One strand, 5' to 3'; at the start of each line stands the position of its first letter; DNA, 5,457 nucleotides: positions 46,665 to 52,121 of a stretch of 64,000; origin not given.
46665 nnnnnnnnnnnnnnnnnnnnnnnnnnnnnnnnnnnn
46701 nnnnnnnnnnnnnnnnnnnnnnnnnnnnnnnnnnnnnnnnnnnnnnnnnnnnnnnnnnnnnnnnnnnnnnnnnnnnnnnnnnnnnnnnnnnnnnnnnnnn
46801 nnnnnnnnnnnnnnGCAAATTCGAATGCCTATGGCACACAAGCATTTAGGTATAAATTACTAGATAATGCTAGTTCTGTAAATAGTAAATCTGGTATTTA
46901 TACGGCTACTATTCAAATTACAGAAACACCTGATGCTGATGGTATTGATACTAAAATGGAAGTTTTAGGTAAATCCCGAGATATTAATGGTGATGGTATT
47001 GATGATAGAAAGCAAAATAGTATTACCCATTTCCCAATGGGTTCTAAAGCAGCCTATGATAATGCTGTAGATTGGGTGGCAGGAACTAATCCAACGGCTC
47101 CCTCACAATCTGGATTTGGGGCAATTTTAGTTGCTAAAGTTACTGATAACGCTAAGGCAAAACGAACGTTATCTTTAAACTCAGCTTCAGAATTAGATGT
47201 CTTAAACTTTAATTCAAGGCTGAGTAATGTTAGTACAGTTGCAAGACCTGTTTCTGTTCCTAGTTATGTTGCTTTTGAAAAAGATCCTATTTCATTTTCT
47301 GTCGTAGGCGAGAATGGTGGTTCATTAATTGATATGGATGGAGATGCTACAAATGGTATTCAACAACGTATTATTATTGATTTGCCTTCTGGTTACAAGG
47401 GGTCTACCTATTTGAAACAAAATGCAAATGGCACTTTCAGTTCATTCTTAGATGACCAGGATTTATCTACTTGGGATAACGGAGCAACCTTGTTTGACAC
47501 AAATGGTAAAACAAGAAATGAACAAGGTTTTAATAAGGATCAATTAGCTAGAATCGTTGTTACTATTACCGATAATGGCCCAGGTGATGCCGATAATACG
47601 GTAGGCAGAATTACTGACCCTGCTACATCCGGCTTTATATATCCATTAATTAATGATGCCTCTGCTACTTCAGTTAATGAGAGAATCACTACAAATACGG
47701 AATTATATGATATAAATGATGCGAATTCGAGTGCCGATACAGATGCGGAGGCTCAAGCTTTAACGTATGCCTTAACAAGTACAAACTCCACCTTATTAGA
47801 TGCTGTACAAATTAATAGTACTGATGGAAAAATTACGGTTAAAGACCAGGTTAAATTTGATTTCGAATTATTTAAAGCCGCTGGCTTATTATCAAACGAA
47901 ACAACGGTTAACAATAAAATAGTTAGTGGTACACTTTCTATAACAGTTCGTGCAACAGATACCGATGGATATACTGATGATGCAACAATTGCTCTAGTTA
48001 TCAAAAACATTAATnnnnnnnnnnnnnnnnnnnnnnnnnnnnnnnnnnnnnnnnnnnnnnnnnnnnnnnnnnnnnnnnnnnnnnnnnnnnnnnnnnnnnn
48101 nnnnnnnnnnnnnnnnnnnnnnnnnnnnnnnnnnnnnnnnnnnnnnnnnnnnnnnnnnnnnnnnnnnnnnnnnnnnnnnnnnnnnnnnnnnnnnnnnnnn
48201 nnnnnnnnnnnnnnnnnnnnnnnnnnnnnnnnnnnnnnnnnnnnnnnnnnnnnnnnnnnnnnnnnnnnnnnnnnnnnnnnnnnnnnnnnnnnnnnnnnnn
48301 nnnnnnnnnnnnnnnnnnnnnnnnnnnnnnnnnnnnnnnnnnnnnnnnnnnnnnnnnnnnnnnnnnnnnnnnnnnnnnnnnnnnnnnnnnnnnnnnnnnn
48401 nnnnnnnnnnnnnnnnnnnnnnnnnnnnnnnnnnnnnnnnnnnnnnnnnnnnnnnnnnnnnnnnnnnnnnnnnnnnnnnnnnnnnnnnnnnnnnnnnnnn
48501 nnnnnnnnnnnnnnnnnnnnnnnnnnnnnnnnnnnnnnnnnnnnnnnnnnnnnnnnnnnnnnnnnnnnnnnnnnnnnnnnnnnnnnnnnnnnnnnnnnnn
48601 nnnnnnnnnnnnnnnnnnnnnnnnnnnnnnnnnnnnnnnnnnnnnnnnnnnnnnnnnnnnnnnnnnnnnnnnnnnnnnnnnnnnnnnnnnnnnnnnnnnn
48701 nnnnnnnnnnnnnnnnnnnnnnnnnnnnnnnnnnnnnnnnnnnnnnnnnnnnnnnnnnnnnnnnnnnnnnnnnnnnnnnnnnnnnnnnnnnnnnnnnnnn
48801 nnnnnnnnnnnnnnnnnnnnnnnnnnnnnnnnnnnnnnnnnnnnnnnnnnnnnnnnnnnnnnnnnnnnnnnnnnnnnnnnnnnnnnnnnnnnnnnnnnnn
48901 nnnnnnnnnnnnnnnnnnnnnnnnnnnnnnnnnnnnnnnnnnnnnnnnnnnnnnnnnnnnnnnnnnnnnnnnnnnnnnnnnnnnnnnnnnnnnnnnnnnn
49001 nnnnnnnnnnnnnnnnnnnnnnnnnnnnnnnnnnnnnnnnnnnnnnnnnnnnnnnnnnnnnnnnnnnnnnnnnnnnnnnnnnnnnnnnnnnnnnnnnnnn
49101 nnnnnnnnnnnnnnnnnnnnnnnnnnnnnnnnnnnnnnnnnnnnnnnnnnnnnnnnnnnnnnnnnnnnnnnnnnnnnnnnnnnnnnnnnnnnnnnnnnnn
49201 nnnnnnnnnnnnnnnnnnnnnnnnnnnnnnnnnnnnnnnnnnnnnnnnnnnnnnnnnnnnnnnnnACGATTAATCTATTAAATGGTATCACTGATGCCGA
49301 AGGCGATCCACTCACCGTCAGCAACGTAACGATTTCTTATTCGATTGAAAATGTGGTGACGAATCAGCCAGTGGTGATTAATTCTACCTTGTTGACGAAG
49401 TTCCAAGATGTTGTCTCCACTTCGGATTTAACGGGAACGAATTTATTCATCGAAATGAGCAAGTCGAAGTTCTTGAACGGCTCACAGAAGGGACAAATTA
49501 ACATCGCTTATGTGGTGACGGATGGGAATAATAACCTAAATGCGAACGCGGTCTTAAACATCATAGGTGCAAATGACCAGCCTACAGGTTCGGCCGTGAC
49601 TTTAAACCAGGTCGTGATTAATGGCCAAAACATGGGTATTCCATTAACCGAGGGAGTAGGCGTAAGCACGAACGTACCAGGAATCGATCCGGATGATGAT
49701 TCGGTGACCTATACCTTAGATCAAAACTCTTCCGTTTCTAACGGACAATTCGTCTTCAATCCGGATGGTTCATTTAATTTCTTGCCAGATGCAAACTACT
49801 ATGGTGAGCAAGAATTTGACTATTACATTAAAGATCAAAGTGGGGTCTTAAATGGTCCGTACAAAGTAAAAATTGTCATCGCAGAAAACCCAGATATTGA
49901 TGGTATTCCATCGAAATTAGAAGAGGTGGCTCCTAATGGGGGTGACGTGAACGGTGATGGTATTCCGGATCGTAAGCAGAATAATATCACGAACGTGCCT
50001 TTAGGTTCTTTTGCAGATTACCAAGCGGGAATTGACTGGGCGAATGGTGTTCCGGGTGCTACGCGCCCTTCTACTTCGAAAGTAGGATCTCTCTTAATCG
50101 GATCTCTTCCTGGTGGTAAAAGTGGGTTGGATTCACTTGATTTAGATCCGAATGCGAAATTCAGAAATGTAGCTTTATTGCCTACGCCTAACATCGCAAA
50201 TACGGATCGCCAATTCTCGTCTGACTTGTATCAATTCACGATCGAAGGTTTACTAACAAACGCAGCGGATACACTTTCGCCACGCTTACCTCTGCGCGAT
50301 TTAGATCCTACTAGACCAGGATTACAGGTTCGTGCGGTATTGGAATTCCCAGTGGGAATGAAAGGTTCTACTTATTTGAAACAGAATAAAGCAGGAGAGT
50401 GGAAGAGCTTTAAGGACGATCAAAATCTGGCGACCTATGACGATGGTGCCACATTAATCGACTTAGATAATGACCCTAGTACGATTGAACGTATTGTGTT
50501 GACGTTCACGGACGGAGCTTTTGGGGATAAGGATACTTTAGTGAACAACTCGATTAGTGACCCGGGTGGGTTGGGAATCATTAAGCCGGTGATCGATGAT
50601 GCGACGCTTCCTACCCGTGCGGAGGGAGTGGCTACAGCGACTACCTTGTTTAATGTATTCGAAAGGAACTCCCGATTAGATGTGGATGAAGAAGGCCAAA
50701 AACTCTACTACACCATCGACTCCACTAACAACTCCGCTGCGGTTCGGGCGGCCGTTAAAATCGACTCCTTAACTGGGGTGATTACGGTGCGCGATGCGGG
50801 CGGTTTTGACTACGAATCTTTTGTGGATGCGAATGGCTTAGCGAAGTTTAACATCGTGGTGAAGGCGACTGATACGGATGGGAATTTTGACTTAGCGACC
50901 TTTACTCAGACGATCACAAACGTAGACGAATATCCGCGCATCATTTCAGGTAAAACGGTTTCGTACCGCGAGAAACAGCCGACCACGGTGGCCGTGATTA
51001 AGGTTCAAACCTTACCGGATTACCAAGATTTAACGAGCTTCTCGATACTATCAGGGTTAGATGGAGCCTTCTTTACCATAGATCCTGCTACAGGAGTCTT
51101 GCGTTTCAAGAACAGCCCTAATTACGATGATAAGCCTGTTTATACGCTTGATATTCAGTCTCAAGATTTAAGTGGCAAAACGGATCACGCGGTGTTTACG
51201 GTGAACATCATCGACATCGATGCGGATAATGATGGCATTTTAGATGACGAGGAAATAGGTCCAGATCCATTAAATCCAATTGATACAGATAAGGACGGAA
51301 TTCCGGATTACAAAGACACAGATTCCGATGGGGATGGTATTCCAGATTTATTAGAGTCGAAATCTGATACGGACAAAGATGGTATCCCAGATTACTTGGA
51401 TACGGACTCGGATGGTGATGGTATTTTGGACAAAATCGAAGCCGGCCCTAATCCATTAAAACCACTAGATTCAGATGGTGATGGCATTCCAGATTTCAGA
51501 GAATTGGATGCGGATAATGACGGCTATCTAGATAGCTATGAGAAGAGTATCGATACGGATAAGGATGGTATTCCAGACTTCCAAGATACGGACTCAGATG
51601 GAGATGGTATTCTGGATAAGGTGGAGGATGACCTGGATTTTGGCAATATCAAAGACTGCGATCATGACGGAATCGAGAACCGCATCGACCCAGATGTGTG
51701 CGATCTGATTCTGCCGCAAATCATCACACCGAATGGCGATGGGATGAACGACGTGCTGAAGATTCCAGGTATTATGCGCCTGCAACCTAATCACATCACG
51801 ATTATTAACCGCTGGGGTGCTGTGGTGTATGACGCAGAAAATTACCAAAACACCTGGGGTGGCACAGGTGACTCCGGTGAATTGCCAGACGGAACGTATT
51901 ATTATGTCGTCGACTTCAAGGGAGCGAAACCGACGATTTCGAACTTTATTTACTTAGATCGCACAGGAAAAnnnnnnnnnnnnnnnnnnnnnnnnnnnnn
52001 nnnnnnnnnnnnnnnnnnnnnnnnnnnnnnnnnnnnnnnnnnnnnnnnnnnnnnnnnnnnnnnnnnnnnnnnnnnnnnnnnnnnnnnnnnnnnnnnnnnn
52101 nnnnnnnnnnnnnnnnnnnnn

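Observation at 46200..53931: Compositional and codon-usage break inside the giant adhesin gene suggests a chimeric gene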

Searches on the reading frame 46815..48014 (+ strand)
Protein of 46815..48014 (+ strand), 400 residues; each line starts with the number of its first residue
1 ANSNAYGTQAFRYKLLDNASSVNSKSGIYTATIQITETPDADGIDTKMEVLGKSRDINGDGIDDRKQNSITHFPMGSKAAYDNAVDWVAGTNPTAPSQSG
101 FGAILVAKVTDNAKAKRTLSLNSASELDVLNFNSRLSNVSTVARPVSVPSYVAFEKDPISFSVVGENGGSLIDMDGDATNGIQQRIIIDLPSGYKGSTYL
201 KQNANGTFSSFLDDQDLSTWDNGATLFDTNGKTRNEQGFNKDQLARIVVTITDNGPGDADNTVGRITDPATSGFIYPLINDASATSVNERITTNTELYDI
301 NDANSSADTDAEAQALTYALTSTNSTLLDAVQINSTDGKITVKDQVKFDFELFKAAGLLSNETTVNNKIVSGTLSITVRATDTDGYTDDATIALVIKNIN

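Call 37: find_related_loci(query=A1, collection=metagenome_contigs, flank=10000)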
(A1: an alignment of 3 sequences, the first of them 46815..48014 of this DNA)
Query A1 (400 aa) in metagenome_contigs; peptide patterns used: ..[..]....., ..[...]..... (x = any residue, [..] = any of these).
398 stretches matched a pattern; 1 encode a relative of the query (tblastn E <= 1e-3); 1 distinct loci.
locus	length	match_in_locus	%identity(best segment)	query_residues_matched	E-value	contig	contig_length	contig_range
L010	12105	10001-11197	59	1-400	6e-145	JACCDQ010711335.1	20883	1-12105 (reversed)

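Call 71: find_homologous_proteins(query=L010:3-1613:-)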
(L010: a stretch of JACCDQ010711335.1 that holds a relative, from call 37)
Query L010:3-1613:- (537 aa): 13 proteins with E <= 0.001 among 8000 candidates.
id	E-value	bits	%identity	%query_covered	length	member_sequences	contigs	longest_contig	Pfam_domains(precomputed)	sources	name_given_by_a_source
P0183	0.0e+0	1156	99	100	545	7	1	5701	PF12833.14,PF00165.30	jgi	jgi:AraC-like DNA-binding protein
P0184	3.1e-159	549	49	100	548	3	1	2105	PF12833.14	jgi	jgi:AraC-like DNA-binding protein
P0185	1.7e-154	534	48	100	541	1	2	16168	-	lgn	-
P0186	1.9e-154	534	49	100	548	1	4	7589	-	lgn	-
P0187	1.3e-152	528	48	100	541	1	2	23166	PF12833.14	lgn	-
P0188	1.6e-149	517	47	100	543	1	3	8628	PF12833.14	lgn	-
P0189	4.9e-138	479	43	100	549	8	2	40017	PF12833.14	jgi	jgi:AraC-like DNA-binding protein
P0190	4.5e-133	463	43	99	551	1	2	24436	-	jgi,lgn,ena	jgi:AraC-like DNA-binding protein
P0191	3.1e-51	193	28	99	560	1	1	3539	-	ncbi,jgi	jgi:hypothetical protein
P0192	6.5e-50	189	28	100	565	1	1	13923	-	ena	-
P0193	1.3e-45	175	27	100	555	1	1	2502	-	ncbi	-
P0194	9.9e-38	149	29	98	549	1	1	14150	-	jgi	jgi:hypothetical protein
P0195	2.2e-35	141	28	100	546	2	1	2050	-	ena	-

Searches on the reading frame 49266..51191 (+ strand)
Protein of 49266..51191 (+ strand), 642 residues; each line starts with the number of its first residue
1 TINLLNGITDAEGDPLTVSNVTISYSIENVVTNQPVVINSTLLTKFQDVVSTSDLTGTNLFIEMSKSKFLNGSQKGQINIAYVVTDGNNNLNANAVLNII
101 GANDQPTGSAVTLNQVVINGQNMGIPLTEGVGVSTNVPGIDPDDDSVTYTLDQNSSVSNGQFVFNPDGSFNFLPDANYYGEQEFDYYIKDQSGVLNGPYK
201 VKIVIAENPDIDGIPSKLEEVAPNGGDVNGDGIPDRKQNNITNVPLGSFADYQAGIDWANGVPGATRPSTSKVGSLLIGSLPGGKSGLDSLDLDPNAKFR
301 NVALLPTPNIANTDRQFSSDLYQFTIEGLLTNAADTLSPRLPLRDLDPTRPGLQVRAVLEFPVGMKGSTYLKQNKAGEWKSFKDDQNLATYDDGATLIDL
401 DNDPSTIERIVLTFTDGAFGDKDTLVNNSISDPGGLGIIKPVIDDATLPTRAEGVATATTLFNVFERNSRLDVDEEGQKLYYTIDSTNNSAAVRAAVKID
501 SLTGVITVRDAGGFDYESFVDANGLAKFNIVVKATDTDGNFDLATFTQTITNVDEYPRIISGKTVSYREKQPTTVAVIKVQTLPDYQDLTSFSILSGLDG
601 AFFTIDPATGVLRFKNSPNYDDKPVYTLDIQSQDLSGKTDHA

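Call 69: find_related_loci(query=A2, collection=genome_contigs, flank=10000)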
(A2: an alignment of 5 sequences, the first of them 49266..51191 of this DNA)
Query A2 (642 aa) in genome_contigs; peptide patterns used: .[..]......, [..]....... (x = any residue, [..] = any of these).
52 stretches matched a pattern, but none encodes a relative of the query by tblastn (E <= 1e-3).

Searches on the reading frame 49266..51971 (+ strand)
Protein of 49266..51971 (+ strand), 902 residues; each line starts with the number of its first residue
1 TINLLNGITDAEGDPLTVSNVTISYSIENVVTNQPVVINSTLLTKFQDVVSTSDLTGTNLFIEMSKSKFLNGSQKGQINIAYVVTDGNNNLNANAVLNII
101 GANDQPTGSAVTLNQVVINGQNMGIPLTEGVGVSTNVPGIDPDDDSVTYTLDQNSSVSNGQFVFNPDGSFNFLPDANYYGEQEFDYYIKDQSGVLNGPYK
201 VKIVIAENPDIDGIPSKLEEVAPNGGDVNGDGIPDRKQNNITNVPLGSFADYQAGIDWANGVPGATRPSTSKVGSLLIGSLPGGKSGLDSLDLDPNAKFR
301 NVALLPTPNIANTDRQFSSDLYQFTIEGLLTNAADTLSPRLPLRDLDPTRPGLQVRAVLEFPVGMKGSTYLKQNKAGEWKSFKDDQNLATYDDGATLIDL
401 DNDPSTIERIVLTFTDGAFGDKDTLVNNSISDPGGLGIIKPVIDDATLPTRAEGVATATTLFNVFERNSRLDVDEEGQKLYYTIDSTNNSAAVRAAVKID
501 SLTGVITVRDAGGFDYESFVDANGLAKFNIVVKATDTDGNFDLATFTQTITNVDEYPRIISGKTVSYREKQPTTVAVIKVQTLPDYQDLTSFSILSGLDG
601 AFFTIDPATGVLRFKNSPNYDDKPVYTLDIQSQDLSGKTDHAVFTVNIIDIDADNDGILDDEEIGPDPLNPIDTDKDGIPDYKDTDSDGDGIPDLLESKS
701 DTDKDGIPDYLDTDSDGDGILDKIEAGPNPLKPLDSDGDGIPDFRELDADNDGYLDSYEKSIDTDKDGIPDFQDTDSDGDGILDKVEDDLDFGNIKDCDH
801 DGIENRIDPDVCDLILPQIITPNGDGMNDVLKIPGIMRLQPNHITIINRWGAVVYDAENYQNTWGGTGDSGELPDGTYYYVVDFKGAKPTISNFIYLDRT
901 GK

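Call 39: find_related_loci(query=window:49266-51971:+, collection=genome_contigs, flank=10000)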
Query window:49266-51971:+ (902 aa) in genome_contigs; peptide patterns used: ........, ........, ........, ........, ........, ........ (x = any residue, [..] = any of these).
37 stretches matched a pattern, but none encodes a relative of the query by tblastn (E <= 1e-3).
